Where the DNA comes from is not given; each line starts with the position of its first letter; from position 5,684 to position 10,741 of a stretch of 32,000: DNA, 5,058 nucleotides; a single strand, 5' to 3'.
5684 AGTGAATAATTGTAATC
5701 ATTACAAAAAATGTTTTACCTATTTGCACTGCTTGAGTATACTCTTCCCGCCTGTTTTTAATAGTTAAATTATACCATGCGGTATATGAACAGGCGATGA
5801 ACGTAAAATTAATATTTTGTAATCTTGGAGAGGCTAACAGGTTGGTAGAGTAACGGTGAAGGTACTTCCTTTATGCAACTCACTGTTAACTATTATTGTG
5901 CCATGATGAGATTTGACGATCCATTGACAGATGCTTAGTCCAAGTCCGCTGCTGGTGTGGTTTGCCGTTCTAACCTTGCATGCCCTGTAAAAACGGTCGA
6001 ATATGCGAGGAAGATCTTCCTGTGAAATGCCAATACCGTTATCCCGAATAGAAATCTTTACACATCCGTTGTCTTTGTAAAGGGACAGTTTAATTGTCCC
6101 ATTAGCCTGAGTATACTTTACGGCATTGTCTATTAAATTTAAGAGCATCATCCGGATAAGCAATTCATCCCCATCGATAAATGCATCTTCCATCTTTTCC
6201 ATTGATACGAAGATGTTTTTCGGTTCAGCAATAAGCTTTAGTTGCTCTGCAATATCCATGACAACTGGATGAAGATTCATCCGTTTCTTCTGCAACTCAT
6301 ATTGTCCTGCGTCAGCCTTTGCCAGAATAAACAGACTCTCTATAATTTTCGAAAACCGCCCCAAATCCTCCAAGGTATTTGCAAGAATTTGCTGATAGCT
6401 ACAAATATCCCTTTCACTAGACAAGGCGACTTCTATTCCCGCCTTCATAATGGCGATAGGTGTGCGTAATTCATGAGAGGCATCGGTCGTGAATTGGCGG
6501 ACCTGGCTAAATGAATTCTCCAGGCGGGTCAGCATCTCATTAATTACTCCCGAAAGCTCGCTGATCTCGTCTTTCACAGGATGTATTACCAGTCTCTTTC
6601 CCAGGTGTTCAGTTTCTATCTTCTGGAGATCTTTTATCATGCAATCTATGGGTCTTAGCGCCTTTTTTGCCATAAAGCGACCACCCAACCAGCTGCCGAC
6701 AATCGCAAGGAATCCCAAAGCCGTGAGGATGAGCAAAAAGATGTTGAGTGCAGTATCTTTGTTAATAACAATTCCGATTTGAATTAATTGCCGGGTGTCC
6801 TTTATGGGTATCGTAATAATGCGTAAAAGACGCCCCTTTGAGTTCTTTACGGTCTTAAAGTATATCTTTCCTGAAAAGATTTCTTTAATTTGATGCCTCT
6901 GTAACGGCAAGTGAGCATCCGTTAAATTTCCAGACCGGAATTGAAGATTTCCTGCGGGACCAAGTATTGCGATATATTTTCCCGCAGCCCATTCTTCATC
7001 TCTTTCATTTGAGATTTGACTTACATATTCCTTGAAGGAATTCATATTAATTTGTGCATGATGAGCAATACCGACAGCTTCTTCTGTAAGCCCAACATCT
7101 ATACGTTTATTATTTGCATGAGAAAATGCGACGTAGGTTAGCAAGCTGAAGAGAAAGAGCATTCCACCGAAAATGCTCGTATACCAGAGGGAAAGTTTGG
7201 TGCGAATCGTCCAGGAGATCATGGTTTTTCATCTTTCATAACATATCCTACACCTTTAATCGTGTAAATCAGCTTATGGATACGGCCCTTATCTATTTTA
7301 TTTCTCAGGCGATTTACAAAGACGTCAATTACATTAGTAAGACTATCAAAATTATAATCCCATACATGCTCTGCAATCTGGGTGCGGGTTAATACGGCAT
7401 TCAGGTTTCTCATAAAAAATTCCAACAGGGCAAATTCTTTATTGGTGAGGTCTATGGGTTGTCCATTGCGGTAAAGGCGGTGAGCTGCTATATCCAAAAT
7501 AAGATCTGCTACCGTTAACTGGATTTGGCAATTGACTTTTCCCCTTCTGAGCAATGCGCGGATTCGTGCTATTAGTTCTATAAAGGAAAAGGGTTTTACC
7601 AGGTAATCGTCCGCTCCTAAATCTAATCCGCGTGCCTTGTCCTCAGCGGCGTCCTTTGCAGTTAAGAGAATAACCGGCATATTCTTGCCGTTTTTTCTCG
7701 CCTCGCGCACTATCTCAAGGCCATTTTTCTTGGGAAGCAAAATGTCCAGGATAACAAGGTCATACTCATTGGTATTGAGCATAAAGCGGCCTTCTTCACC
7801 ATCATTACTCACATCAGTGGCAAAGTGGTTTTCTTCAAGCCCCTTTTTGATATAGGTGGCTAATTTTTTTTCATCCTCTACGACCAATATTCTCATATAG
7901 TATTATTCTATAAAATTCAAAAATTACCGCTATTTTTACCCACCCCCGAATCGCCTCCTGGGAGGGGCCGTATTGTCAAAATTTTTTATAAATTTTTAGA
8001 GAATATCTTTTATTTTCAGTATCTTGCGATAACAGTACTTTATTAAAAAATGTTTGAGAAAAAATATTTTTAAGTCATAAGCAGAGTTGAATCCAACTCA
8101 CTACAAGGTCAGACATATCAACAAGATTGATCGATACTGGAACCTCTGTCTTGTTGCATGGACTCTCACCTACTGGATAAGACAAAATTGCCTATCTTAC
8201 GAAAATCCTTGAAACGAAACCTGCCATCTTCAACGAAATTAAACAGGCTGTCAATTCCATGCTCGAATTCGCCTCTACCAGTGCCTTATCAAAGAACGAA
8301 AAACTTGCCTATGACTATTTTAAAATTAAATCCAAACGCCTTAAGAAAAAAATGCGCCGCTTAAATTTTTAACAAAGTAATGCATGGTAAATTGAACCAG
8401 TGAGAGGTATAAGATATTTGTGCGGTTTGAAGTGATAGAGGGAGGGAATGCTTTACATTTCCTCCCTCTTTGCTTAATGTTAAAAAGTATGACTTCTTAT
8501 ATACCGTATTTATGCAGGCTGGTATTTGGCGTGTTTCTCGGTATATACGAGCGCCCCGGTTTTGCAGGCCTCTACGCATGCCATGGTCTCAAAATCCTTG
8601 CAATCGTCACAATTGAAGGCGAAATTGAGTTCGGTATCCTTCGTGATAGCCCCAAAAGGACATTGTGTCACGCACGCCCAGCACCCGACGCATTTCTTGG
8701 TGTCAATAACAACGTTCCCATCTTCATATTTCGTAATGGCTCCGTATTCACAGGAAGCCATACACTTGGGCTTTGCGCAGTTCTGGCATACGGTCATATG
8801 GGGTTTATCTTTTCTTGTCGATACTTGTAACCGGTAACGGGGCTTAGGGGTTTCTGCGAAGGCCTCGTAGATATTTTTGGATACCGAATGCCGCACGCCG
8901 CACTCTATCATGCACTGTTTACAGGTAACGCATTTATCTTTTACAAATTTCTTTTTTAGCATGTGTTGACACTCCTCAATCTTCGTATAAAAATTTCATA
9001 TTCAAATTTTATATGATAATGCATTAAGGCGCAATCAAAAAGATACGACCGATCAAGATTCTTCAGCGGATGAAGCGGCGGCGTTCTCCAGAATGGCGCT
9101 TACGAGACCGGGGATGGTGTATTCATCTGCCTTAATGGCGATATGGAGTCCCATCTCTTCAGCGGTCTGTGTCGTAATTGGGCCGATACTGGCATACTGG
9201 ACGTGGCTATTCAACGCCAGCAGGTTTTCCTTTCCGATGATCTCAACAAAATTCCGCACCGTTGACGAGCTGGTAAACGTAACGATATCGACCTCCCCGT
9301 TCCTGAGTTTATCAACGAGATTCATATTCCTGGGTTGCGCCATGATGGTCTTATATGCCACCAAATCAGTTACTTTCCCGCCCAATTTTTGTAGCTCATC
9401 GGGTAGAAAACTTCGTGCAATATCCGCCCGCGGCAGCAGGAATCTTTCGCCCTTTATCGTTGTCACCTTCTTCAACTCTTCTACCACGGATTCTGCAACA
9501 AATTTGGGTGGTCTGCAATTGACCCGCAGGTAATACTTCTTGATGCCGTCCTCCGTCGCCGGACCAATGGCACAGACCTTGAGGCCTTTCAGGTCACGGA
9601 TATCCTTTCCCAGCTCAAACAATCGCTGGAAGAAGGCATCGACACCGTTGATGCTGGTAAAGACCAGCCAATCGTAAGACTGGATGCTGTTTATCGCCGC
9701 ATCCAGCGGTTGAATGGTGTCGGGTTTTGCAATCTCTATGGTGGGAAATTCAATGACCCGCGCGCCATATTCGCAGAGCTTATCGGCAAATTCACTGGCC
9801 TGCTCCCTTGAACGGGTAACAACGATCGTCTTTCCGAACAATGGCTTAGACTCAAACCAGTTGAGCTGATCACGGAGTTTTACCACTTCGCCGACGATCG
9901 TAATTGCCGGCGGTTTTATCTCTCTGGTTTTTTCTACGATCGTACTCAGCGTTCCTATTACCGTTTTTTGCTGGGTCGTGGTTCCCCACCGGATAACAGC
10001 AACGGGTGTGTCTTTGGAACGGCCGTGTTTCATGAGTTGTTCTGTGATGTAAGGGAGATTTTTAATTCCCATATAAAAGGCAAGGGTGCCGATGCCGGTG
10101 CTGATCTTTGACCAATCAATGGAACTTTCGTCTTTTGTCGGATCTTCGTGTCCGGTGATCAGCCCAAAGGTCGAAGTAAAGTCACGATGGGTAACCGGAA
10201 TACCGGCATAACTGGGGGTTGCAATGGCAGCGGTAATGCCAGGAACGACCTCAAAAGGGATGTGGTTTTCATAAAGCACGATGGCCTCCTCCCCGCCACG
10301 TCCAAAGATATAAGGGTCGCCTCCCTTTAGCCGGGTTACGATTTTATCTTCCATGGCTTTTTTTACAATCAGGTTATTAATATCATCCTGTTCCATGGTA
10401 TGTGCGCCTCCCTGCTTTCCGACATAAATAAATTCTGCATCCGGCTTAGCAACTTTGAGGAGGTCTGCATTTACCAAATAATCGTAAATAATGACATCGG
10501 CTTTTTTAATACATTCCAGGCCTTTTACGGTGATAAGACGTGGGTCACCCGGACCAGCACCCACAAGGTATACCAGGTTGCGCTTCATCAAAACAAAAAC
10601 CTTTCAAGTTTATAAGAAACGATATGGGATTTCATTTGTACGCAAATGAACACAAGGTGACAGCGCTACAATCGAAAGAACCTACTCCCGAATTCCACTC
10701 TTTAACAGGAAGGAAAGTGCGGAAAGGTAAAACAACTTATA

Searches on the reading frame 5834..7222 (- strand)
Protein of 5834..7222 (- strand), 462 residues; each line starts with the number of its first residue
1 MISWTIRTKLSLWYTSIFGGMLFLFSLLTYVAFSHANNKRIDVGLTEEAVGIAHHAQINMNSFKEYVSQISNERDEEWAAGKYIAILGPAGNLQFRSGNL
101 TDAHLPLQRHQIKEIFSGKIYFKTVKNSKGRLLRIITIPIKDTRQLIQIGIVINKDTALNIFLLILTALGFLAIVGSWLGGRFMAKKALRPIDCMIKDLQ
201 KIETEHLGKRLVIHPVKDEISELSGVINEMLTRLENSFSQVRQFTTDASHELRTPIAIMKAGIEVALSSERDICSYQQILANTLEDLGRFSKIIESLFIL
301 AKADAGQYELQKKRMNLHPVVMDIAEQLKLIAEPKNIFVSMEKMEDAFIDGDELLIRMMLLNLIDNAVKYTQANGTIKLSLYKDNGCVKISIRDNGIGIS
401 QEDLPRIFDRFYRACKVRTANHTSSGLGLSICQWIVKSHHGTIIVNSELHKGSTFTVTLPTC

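Call 54: search_protein_families(library=pfam, proteins=[window:5834-7222:-], max_evalue=0.0001)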
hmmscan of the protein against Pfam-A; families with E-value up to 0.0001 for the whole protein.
window:5834-7222:- (462 aa): 2 families
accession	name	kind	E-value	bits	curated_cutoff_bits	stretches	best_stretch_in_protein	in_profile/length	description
PF02518.31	HATPase_c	-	8.3e-30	103.9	26.4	1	351-460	1-108/111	Histidine kinase-, DNA gyrase B-, and HSP90-like ATPase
PF00512.31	HisKA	-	7.6e-11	42.3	26.9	1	241-306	2-66/66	His Kinase A (phospho-acceptor) domain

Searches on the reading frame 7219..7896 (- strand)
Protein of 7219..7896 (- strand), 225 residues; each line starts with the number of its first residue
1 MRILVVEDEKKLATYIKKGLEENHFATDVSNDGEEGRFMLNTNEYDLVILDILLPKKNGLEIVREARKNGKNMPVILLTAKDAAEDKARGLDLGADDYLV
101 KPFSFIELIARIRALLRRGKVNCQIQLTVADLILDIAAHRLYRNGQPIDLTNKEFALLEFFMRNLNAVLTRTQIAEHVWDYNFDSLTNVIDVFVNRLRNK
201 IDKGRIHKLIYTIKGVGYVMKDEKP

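Call 54: search_protein_families(library=pfam, proteins=[window:7219-7896:-], max_evalue=0.0001)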
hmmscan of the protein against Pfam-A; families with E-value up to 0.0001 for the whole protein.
window:7219-7896:- (225 aa): 2 families
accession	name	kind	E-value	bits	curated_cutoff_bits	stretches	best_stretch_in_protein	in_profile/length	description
PF00072.30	Response_reg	-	3.5e-27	95.2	30.2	1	3-113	1-111/111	Response regulator receiver domain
PF00486.34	Trans_reg_C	-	1.2e-25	89.8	26.2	1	145-220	1-77/77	Transcriptional regulatory protein, C terminal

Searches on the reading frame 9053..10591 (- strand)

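Call 54: search_protein_families(library=pfam, proteins=[window:9053-10591:-], max_evalue=0.0001)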
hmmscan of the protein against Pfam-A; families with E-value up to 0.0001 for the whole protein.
window:9053-10591:- (512 aa): 2 families
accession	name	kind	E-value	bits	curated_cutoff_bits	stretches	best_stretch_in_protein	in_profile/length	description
PF02602.20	HEM4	-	9.5e-66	221.7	27.5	1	267-497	2-230/231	Uroporphyrinogen-III synthase HemD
PF00590.25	TP_methylase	-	1.4e-49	169.4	27.8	1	7-218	2-211/212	Tetrapyrrole (Corrin/Porphyrin) Methylases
